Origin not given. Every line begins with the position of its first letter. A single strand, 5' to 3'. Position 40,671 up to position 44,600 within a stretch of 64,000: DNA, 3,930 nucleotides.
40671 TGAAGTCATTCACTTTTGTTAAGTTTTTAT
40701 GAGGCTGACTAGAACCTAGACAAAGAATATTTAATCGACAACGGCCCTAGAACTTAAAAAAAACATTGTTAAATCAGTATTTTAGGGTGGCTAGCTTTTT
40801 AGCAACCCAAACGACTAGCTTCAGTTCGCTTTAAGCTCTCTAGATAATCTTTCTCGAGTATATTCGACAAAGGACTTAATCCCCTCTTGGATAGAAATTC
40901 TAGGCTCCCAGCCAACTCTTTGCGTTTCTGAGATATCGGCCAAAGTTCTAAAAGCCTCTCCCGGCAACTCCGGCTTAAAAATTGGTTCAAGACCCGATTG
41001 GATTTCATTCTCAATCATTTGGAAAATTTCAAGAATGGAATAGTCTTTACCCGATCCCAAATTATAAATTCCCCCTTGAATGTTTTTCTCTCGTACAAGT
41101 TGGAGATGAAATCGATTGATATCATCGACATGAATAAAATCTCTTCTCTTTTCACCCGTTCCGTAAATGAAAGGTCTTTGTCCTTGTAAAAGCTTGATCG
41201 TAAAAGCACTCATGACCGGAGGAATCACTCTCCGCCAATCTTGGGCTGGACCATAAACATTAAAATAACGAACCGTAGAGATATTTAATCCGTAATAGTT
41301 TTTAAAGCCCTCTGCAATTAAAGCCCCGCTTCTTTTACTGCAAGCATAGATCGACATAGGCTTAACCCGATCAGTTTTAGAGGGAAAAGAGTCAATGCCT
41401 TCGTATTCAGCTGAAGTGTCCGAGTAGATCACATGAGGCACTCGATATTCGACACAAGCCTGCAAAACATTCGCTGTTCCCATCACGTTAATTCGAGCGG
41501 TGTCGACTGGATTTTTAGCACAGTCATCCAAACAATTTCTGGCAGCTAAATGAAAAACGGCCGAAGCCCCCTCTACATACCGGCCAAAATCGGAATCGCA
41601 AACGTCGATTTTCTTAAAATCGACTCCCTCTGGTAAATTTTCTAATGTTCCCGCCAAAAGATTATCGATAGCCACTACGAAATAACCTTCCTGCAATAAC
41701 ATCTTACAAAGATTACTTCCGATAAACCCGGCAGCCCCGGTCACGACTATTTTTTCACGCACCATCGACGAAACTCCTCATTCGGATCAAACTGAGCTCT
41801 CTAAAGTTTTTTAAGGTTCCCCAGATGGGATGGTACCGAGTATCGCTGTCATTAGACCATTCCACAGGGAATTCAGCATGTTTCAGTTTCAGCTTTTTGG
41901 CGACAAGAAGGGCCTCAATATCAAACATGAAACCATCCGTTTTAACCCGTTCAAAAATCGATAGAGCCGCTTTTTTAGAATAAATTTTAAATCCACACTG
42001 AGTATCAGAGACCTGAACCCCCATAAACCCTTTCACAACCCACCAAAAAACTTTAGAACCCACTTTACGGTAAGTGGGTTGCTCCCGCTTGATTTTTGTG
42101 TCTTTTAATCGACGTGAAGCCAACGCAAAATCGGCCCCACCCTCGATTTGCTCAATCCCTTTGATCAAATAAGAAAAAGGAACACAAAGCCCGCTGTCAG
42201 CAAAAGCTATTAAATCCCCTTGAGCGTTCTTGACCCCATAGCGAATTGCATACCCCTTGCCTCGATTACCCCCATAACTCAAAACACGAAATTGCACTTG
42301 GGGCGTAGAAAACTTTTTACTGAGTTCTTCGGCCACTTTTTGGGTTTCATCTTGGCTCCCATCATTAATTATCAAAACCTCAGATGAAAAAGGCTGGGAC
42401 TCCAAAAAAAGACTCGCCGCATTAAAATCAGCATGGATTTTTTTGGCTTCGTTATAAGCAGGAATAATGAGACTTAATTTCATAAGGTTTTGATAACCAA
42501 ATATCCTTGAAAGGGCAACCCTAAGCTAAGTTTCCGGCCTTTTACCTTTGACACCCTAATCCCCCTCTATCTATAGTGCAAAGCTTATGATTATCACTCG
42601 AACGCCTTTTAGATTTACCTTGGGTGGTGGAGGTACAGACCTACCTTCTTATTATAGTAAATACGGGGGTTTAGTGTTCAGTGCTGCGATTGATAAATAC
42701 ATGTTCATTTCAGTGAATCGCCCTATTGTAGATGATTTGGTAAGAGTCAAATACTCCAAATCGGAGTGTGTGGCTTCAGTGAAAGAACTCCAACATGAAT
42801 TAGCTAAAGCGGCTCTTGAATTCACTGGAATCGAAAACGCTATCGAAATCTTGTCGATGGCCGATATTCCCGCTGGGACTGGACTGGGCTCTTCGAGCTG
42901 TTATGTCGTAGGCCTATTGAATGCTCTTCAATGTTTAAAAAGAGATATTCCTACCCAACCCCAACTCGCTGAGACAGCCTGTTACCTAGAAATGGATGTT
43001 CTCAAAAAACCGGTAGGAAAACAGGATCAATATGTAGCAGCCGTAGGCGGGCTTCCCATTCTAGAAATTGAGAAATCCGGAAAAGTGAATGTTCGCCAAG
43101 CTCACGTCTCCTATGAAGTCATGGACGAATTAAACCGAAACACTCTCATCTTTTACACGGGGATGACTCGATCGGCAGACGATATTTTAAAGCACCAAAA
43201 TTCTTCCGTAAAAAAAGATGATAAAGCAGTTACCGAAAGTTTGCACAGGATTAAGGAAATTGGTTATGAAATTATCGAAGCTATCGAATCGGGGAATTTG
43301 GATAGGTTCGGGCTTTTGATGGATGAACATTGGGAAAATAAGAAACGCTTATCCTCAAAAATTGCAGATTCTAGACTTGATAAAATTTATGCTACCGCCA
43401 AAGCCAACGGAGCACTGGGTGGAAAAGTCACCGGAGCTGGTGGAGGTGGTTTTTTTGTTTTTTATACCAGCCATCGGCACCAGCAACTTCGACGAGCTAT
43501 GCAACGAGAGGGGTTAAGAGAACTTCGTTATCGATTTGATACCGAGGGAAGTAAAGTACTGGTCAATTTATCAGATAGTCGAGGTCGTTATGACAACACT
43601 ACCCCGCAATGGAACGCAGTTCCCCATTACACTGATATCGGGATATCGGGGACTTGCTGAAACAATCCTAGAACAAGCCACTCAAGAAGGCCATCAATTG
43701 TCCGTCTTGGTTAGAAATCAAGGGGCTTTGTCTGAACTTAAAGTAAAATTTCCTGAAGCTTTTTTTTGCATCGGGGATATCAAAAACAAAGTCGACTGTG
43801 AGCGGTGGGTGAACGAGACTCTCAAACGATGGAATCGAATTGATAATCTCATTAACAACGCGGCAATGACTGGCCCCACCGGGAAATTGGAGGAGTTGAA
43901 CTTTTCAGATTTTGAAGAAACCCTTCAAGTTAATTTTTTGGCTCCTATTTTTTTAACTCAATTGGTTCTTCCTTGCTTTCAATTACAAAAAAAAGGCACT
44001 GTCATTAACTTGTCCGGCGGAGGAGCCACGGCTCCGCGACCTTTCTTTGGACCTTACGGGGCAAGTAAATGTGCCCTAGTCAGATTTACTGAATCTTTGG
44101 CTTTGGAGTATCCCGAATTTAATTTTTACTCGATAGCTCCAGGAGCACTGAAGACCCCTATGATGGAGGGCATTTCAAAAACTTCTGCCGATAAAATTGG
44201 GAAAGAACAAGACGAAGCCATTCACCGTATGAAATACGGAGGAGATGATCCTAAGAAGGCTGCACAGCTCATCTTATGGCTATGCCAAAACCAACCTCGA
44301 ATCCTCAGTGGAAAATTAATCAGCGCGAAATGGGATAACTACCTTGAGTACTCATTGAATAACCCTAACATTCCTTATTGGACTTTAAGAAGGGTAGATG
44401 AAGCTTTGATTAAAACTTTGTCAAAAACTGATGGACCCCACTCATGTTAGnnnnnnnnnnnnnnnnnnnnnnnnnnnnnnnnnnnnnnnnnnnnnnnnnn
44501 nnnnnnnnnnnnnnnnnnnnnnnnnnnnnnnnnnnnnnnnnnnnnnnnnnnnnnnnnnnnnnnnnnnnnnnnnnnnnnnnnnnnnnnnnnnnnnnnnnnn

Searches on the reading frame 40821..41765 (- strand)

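Call 39: search_protein_families(library=pfam, proteins=[window:40821-41765:-], max_evalue=0.00001)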
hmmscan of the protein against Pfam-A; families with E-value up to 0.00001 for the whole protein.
window:40821-41765:- (314 aa): 6 families
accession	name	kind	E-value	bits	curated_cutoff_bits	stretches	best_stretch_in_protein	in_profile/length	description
PF01370.27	Epimerase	-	3.5e-51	174.4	20.9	1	6-237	1-240/240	NAD dependent epimerase/dehydratase family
PF16363.11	GDP_Man_Dehyd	-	9.8e-41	140.7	27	1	8-298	2-331/332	GDP-mannose 4,6 dehydratase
PF01073.25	3Beta_HSD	-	3.2e-16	59.6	22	1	7-221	1-226/280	3-beta hydroxysteroid dehydrogenase/isomerase family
PF04321.23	RmlD_sub_bind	-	2.6e-12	46.9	27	1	5-273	2-252/287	RmlD substrate binding domain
PF02719.21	Polysacc_synt_2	-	6.9e-12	45.6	20.2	1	6-172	1-173/293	Polysaccharide biosynthesis protein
PF07993.18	NAD_binding_4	-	1.1e-06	28.5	20.1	0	57-172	79-209/258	Male sterility protein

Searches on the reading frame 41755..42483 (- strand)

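Call 39: search_protein_families(library=pfam, proteins=[window:41755-42483:-], max_evalue=0.00001)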
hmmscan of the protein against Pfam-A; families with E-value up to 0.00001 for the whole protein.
window:41755-42483:- (242 aa): 2 families
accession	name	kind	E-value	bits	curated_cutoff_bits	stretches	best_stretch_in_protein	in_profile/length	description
PF00535.33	Glycos_transf_2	-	1.1e-21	77.9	23.3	1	4-168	1-154/168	Glycosyl transferase family 2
PF13641.12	Glyco_tranf_2_3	-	4e-07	30.7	27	1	3-97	3-95/230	Glycosyltransferase like family 2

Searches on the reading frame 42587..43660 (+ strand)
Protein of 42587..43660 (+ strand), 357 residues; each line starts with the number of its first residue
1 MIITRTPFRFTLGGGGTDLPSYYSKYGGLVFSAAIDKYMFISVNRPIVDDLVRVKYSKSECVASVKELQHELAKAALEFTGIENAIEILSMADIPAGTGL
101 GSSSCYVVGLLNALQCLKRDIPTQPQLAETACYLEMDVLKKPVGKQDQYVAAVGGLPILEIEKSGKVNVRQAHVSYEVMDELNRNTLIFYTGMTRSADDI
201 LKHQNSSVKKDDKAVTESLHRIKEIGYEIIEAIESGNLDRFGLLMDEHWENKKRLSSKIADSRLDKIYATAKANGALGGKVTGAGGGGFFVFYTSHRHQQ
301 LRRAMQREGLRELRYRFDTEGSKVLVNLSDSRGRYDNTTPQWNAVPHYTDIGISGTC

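Call 39: search_protein_families(library=pfam, proteins=[window:42587-43660:+], max_evalue=0.00001)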
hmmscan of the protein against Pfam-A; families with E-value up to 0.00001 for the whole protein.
window:42587-43660:+ (357 aa): 2 families
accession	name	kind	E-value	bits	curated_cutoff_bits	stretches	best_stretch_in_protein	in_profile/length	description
PF08544.19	GHMP_kinases_C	-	2.7e-12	47.4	21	1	229-308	1-82/85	GHMP kinases C terminal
PF00288.32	GHMP_kinases_N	-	1.7e-11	44.6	22.3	1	75-155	9-87/87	GHMP kinases N terminal domain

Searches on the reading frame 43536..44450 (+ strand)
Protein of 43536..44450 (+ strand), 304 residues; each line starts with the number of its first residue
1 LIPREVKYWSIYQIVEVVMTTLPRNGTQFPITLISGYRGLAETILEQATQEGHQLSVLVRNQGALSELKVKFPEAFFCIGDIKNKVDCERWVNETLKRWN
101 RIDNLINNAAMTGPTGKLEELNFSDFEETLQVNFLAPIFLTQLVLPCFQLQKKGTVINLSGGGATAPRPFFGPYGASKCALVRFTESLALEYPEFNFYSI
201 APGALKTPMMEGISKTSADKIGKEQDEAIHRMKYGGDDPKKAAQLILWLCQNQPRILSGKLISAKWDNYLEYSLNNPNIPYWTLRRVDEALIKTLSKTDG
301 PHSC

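Call 39: search_protein_families(library=pfam, proteins=[window:43536-44450:+], max_evalue=0.00001)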
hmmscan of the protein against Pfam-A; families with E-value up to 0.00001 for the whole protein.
window:43536-44450:+ (304 aa): 2 families
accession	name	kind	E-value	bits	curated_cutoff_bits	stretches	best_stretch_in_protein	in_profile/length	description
PF00106.31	adh_short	-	1.1e-34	120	26.6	1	34-216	6-193/195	short chain dehydrogenase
PF13561.12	adh_short_C2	-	1.1e-31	110.7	27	1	38-261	6-228/236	Enoyl-(Acyl carrier protein) reductase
